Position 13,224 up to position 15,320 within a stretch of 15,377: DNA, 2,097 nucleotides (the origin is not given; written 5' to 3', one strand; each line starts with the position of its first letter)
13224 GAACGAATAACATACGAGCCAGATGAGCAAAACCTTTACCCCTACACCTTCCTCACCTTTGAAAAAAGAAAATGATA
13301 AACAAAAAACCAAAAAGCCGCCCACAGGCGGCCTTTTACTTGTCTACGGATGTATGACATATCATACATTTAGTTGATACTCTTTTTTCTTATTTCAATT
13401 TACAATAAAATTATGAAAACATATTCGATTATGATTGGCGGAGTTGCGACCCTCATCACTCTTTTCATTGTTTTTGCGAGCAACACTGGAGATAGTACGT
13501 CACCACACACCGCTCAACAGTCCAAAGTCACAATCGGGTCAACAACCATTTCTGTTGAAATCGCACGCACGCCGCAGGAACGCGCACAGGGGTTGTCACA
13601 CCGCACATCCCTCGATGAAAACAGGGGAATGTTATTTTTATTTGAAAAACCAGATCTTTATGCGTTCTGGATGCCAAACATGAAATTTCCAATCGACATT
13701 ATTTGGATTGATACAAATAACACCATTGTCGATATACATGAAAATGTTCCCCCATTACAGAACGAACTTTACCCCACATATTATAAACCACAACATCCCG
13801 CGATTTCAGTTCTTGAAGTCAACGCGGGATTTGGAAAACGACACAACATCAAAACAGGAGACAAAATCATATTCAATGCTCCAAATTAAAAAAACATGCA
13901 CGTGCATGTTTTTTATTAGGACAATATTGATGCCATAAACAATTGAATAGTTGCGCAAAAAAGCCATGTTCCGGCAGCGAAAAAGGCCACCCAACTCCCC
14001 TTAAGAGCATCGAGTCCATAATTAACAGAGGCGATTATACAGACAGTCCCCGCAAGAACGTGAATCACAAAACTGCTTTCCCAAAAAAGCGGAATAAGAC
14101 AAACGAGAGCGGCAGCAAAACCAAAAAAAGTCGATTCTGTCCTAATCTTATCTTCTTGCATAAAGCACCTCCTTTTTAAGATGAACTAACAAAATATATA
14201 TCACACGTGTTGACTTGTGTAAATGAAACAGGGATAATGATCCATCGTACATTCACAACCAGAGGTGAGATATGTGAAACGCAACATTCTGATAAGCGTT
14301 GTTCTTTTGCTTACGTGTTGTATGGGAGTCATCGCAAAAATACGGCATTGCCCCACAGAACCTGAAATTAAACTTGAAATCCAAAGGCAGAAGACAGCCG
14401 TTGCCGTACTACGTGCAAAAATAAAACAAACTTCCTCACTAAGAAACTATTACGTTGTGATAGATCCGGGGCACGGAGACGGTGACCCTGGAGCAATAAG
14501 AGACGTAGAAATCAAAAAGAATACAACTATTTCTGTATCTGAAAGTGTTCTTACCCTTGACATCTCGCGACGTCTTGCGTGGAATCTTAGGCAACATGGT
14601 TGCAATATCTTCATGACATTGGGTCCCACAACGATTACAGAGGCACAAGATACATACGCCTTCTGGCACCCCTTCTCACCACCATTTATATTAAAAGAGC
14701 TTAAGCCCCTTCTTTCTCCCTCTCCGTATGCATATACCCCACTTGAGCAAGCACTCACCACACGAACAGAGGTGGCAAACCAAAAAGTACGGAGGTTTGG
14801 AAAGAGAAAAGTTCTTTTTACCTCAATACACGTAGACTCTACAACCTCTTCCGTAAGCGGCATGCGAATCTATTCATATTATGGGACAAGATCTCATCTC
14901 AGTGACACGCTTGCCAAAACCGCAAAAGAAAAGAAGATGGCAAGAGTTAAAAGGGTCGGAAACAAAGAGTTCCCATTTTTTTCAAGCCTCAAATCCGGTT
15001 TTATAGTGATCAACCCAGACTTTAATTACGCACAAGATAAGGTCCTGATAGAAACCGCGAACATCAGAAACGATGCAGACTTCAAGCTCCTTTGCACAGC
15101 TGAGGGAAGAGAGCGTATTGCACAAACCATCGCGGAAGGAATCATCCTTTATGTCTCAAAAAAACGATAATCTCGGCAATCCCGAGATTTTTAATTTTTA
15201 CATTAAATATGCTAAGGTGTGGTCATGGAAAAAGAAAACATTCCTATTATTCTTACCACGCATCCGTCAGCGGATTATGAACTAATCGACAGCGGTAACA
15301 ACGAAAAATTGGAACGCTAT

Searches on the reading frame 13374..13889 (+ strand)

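Call 18: search_protein_families(library=pfam, proteins=[window:13374-13889:+], max_evalue=0.1)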
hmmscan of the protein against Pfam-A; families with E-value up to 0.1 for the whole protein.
window:13374-13889:+ (171 aa): 1 family
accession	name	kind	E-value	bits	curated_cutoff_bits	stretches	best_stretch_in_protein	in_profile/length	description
PF02643.20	DUF192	-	6.5e-35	119.6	27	1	59-165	1-94/96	Uncharacterized ACR, COG1430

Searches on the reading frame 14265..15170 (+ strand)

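Call 18: search_protein_families(library=pfam, proteins=[window:14265-15170:+], max_evalue=0.1)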
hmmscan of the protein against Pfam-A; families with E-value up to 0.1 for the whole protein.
window:14265-15170:+ (301 aa): 1 family
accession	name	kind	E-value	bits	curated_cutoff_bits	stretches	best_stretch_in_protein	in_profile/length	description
PF01520.23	Amidase_3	-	1.6e-21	77.6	27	1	64-293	1-172/174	N-acetylmuramoyl-L-alanine amidase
